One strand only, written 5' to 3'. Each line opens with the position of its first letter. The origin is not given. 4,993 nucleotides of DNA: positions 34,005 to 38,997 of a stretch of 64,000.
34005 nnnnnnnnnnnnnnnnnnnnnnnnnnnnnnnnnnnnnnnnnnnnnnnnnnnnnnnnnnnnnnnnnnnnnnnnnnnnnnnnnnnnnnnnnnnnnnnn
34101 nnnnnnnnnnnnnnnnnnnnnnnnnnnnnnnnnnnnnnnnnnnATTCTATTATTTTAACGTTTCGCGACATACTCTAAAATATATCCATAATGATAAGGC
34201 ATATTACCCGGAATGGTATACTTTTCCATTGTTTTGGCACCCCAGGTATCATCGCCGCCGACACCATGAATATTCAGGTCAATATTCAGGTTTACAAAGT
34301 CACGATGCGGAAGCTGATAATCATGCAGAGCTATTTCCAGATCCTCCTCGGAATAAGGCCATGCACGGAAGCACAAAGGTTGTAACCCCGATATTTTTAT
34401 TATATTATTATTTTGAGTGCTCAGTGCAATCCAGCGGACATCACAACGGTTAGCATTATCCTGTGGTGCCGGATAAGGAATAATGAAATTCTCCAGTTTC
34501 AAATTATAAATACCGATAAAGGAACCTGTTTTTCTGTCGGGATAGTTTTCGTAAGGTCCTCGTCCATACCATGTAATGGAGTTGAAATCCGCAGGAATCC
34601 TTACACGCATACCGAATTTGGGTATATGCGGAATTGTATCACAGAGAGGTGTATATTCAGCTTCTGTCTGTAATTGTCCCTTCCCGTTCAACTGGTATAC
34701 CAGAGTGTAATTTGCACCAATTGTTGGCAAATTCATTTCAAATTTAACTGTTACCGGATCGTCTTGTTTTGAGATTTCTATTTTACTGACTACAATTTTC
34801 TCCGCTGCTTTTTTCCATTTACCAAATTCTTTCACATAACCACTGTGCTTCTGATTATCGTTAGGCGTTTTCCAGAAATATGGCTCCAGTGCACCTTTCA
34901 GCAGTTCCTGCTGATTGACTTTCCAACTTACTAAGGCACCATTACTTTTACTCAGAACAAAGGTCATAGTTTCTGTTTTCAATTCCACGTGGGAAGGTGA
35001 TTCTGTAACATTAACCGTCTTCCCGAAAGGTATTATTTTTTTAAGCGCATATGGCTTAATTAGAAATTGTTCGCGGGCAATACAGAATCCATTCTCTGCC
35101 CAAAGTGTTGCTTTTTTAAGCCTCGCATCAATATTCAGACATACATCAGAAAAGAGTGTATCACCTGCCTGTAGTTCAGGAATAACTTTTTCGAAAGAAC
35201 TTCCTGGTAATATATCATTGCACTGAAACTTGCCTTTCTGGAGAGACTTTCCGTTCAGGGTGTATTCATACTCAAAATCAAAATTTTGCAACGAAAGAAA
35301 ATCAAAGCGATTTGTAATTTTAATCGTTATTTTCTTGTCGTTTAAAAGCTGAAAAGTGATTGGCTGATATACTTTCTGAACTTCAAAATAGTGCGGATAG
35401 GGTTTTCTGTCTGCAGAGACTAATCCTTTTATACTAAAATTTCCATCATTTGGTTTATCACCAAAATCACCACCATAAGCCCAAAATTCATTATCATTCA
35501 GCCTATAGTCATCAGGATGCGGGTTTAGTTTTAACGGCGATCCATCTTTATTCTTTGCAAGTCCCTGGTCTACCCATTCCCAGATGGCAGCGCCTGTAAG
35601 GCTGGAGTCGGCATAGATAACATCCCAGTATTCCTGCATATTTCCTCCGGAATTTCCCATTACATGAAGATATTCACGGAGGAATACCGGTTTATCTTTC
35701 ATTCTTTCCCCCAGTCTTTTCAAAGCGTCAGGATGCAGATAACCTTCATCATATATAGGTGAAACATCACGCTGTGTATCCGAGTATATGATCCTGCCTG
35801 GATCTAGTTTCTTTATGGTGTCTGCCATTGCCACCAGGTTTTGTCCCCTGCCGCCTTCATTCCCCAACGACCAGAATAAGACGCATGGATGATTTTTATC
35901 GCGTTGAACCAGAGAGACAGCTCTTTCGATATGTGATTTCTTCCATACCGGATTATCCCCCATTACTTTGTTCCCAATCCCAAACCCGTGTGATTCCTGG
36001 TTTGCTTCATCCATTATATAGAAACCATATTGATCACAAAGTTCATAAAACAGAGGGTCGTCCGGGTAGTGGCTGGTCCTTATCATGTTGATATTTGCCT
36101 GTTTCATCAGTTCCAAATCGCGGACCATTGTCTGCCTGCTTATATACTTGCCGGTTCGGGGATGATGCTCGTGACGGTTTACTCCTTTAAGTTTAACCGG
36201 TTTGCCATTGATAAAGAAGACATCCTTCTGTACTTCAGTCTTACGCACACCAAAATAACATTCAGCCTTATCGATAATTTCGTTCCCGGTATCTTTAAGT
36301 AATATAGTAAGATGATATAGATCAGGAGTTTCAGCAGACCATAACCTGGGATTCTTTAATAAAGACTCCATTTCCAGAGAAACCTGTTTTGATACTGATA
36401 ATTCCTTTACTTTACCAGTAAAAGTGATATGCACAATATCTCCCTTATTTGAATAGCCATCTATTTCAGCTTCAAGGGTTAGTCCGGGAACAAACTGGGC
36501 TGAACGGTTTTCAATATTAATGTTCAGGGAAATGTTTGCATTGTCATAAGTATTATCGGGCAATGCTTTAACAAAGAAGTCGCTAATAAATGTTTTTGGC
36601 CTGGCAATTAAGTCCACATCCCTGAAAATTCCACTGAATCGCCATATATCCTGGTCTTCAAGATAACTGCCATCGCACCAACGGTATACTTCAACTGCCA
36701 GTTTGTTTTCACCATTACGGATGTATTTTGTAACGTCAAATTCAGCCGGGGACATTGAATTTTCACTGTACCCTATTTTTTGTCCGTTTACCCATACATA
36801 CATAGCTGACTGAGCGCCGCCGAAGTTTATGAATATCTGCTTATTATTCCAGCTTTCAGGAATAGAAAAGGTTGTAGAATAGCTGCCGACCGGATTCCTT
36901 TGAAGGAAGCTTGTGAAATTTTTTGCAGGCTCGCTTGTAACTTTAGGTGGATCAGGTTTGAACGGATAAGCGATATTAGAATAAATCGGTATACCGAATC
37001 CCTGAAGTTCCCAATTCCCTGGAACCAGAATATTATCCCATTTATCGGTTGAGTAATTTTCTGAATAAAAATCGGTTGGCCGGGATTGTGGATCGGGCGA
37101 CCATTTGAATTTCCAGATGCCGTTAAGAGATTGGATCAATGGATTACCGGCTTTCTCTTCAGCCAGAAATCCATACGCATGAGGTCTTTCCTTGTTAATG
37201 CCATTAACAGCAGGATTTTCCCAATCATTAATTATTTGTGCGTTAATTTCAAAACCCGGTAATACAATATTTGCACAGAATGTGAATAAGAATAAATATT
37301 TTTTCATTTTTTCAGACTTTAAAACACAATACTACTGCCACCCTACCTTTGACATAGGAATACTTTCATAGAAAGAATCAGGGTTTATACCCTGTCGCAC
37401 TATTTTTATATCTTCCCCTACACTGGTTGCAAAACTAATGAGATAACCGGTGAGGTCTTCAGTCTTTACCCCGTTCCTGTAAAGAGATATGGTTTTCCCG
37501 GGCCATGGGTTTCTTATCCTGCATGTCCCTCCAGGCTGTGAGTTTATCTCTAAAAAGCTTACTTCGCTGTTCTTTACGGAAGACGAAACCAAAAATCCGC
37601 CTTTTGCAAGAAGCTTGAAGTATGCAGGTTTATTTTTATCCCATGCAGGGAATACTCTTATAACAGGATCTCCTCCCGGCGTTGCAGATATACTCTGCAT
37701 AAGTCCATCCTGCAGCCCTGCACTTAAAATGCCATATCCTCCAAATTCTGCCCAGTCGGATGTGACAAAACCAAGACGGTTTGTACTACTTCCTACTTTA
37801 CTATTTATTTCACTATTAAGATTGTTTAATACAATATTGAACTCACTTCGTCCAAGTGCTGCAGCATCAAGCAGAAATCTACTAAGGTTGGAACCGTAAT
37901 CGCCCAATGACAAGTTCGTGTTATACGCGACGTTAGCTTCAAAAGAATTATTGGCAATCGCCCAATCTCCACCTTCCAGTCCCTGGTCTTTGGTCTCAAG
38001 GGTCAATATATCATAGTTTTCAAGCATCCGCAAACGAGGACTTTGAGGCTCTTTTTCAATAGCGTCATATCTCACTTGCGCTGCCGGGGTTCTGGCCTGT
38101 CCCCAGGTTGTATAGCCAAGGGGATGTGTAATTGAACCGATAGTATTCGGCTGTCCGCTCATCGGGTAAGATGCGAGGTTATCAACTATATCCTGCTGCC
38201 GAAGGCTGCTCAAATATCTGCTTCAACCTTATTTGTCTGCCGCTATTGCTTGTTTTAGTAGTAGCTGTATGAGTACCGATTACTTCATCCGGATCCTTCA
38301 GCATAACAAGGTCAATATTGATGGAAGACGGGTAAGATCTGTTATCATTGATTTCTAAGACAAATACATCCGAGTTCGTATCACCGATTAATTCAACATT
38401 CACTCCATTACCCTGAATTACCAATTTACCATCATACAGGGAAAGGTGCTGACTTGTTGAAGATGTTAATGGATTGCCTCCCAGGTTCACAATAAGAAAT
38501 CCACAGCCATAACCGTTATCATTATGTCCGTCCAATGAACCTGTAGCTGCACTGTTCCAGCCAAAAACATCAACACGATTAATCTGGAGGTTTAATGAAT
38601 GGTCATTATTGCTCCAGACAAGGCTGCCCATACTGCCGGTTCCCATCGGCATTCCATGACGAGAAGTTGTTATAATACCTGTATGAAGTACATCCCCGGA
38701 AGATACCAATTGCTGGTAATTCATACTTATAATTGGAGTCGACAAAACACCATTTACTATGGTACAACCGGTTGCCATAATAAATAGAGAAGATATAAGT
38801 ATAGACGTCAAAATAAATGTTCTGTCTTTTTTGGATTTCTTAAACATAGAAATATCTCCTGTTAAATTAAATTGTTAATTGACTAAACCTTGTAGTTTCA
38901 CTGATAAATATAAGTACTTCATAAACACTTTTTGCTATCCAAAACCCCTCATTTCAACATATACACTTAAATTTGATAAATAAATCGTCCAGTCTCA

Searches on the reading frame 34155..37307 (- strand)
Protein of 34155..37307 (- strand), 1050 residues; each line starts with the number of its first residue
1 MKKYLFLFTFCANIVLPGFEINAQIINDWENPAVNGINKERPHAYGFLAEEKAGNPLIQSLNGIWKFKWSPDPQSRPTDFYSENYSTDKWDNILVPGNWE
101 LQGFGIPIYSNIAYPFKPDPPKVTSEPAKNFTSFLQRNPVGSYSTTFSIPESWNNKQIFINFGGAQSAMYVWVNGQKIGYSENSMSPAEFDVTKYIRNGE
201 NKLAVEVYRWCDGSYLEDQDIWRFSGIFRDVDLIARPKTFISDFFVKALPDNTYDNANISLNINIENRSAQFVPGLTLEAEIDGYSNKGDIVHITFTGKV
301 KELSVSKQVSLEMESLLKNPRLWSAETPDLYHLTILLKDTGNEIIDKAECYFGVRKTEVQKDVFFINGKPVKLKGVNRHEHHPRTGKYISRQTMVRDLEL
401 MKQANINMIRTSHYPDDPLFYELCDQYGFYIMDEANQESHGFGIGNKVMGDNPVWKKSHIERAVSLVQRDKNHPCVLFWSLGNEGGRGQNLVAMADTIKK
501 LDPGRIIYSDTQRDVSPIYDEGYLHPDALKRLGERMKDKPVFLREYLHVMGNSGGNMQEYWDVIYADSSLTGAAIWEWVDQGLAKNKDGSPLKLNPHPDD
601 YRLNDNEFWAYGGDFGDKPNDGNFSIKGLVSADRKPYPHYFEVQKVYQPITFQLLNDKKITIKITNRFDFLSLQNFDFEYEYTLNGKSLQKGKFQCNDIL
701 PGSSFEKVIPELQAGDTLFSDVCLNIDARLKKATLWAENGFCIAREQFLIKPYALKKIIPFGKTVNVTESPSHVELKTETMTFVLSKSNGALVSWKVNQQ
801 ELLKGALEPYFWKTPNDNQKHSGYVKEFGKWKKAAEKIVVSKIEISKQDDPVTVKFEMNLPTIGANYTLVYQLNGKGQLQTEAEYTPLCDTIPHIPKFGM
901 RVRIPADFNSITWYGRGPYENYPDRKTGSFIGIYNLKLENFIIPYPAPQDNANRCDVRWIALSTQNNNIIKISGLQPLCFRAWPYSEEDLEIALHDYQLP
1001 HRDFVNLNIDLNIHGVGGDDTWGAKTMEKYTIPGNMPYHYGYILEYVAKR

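Call 35: search_protein_families(library=pfam, proteins=[window:34155-37307:-], max_evalue=0.00001)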
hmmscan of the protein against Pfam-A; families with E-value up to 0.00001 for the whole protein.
window:34155-37307:- (1050 aa): 6 families
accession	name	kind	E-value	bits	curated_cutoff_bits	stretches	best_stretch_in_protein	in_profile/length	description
PF02836.23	Glyco_hydro_2_C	-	1.2e-85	287.8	21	1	358-651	2-301/302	Glycosyl hydrolases family 2, TIM barrel domain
PF02929.23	Bgal_small_N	-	4.3e-66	223.6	25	1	779-1043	3-247/248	Beta galactosidase small chain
PF02837.24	Glyco_hydro_2_N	-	6.8e-43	147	28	1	58-237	1-169/169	Glycosyl hydrolases family 2, sugar binding domain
PF16353.11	LacZ_4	-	2.9e-19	69.6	27.3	1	662-750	1-86/87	Beta-galactosidase, domain 4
PF00703.27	Glyco_hydro_2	-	1.6e-14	55.1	23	1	239-355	1-109/109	Glycosyl hydrolases family 2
PF22666.2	Glyco_hydro_2_N2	-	5.6e-10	40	27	1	142-208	51-118/167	Glycosyl hydrolase 2 galactose-binding domain-like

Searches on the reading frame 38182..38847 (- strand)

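Call 35: search_protein_families(library=pfam, proteins=[window:38182-38847:-], max_evalue=0.00001)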
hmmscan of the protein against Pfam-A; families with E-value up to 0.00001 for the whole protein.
window:38182-38847:- (221 aa): 1 family
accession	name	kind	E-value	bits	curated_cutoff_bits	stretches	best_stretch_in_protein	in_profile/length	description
PF18961.6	DUF5703_N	-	1.5e-06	28.5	26.7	1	62-179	9-120/287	Domain of unknown function (DUF5703)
